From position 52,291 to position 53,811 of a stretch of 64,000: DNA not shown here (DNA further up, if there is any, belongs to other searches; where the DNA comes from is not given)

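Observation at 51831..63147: Non-canonical aromatic degradation cluster of unknown substrate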

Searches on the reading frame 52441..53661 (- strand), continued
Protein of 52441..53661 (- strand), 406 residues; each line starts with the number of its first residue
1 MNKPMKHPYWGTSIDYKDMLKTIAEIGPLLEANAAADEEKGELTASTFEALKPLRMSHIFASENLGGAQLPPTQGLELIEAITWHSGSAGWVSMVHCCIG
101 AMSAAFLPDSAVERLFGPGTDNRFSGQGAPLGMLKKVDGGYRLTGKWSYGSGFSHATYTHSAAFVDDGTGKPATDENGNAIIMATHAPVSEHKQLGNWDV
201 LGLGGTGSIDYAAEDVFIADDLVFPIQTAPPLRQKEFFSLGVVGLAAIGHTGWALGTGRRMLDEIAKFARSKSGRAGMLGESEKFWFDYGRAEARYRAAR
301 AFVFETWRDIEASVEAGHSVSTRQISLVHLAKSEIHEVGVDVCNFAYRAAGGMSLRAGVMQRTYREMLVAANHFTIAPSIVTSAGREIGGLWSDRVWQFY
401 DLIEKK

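Call 32: find_related_loci(query=L001:1631-2527:+, collection=genome_contigs, flank=10000)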
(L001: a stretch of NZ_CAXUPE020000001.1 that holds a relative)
Query L001:1631-2527:+ (298 aa) in genome_contigs; peptide patterns used: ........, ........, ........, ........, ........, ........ (x = any residue, [..] = any of these).
600 stretches matched a pattern (row limit reached: there are more); 580 encode a relative of the query (tblastn E <= 1e-3); the best 80 are kept; 80 distinct loci.
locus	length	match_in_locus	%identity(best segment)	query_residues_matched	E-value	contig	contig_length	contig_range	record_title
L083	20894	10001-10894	100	1-298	0e+0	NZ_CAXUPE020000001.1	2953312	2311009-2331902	Mesorhizobium sp. LjNodule214 LJN214c1, whole genome shotgun sequence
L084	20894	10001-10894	96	1-298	0e+0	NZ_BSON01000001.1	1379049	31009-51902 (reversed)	Mesorhizobium amorphae strain NBRC 102496 sequence001, whole genome shotgun sequence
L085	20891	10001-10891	94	1-297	0e+0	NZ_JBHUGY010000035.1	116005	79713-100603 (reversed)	Mesorhizobium calcicola strain ICMP 19560 contig_44, whole genome shotgun sequence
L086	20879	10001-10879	94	3-295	0e+0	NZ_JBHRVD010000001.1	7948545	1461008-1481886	Mesorhizobium cantuariense strain ICMP 19515 tig00000001, whole genome shotgun sequence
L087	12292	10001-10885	91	2-296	0e+0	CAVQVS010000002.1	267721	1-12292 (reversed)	MAG: uncultured Alphaproteobacteria bacterium isolate MFD09671.bin.1.132 genome assembly, contig: contig_20082, whole ge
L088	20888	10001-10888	95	3-298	0e+0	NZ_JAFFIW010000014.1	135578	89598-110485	Mesorhizobium sp. dw_380 14, whole genome shotgun sequence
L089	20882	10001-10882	93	3-296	0e+0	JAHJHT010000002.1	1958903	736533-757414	MAG: Alphaproteobacteria bacterium isolate Modern_marine_planktonic.mb.51 Modern_marine_plan.mb.51_k141_139604, whole ge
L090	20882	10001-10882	91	3-296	0e+0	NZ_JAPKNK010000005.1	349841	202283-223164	Kaistia nematophila strain K-TC2 Strain2_1a_5, whole genome shotgun sequence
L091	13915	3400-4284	92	3-297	0e+0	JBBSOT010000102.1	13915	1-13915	MAG: Hyphomicrobiales bacterium isolate LS6_sbin.38 LS6_sbin.38_K_128473_L_13915_cov_11.0000, whole genome shotgun seque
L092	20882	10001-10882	91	3-296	0e+0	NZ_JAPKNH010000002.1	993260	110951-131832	Kaistia terrae strain DSM 21341 RM73_2, whole genome shotgun sequence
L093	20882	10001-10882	91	3-296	0e+0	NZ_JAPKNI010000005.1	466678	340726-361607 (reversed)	Kaistia defluvii strain JCM 18034 RM71_5, whole genome shotgun sequence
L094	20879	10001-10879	95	3-295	0e+0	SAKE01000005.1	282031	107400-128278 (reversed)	MAG: Mesorhizobium sp. isolate N.Ca.ET.020.02.1 NODE_5_length_282031_cov_40.162890, whole genome shotgun sequence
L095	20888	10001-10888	90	2-297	0e+0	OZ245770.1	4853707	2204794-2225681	MAG: Kaistia sp. isolate 06b3ed4c-dc80-415b-9392-d46517f030ba genome assembly, chromosome: 1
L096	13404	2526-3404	94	3-295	0e+0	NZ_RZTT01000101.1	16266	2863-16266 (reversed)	Mesorhizobium sp. M7A.T.Ca.US.000.02.2.1 NODE_101_length_16266_cov_3.42004, whole genome shotgun sequence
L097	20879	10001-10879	95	3-295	0e+0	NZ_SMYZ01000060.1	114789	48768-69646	Mesorhizobium norvegicum strain 10.2.2 10-2-2_contig_61, whole genome shotgun sequence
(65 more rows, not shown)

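Call 39: find_encoding_contigs(protein=P0001, flank=10000, max_places=6)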
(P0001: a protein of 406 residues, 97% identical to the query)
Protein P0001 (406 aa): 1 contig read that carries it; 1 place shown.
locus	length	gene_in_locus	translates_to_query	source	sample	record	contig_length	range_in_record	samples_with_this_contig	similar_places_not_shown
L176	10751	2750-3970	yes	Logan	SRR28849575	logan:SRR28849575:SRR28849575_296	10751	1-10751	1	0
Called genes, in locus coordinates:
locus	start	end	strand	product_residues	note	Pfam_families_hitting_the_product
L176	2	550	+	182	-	?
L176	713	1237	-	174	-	PF02525:Flavodoxin_2, PF03358:FMN_red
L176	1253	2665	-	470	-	PF06808:DctM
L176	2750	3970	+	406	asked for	PF00441:Acyl-CoA_dh_1 (weak), PF08028:Acyl-CoA_dh_2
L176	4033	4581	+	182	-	PF01613:Flavin_Reduct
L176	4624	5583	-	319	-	PF00126:HTH_1, PF03466:LysR_substrate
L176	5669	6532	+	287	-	PF04444:Dioxygenase_N, PF00775:Dioxygenase_C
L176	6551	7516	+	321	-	-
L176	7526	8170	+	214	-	PF01738:DLH (weak), PF02230:Abhydrolase_2, PF12146:Hydrolase_4 (faint)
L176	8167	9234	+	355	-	PF00465:Fe-ADH, PF13685:Fe-ADH_2, PF25137:ADH_Fe_C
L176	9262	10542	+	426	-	PF13433:Peripla_BP_5 (faint), PF13458:Peripla_BP_6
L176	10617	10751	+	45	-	?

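Call 46: search_protein_families(library=ncbifam, proteins=[L083:10001-10897:+], max_evalue=1e-10)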
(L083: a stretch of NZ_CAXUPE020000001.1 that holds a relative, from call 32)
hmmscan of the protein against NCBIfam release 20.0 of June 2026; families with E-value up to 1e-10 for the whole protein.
L083:10001-10897:+ (298 aa): 4 families
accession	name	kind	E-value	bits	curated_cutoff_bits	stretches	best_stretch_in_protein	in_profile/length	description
TIGR02439.1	catechol_proteo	equivalog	7.3e-55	185.9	392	1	22-292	13-285/285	catechol 1,2-dioxygenase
TIGR02465.1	chlorocat_1_2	equivalog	1.3e-47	162.1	359.25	1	31-264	2-227/246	chlorocatechol 1,2-dioxygenase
TIGR02438.1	catachol_actin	equivalog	2.2e-43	148.5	404.4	1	26-273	29-270/281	catechol 1,2-dioxygenase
TIGR02422.1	protocat_beta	equivalog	1.4e-18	67.4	296.4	1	131-257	57-177/220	protocatechuate 3,4-dioxygenase subunit beta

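Call 62: search_solved_structures(query=L082:19763-20827:+, max_evalue=1e-30)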
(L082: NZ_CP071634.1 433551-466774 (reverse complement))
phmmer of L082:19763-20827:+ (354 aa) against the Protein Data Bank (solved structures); distinct sequences matched with E-value up to 1e-30: 8.
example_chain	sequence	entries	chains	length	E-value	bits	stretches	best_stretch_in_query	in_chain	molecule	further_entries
3w5s_A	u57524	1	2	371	1.3e-145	488.1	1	5-352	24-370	Maleylacetate reductase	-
3hl0_A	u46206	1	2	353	6.3e-143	479.3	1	5-352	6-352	Maleylacetate reductase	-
3jzd_A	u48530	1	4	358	6.4e-128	429.9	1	4-352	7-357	Iron-containing alcohol dehydrogenase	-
3iv7_A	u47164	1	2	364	1.4e-80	274.3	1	2-352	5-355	Alcohol dehydrogenase IV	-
8zwd_B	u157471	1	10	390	7.9e-35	123.9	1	11-347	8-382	NAD(P)-dependent methanol dehydrogenase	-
9ldl_C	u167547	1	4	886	2.1e-33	119.2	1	7-318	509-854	Aldehyde dehydrogenase family protein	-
8zrl_A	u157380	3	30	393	2.3e-33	119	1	11-337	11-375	NAD-dependent methanol dehydrogenase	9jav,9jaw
3bfj_A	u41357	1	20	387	3.5e-32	115.2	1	16-346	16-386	1,3-propanediol oxidoreductase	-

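Call 67: search_solved_structures(query=L082:19763-20827:+, max_evalue=1e-140, show_alignments=1)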
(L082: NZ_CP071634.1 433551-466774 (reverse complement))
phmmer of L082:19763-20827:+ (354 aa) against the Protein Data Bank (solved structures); distinct sequences matched with E-value up to 1e-140: 2.
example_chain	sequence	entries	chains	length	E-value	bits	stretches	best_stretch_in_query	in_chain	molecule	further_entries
3w5s_A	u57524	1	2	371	1.3e-145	488.1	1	5-352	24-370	Maleylacetate reductase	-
3hl0_A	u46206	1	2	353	6.3e-143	479.3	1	5-352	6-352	Maleylacetate reductase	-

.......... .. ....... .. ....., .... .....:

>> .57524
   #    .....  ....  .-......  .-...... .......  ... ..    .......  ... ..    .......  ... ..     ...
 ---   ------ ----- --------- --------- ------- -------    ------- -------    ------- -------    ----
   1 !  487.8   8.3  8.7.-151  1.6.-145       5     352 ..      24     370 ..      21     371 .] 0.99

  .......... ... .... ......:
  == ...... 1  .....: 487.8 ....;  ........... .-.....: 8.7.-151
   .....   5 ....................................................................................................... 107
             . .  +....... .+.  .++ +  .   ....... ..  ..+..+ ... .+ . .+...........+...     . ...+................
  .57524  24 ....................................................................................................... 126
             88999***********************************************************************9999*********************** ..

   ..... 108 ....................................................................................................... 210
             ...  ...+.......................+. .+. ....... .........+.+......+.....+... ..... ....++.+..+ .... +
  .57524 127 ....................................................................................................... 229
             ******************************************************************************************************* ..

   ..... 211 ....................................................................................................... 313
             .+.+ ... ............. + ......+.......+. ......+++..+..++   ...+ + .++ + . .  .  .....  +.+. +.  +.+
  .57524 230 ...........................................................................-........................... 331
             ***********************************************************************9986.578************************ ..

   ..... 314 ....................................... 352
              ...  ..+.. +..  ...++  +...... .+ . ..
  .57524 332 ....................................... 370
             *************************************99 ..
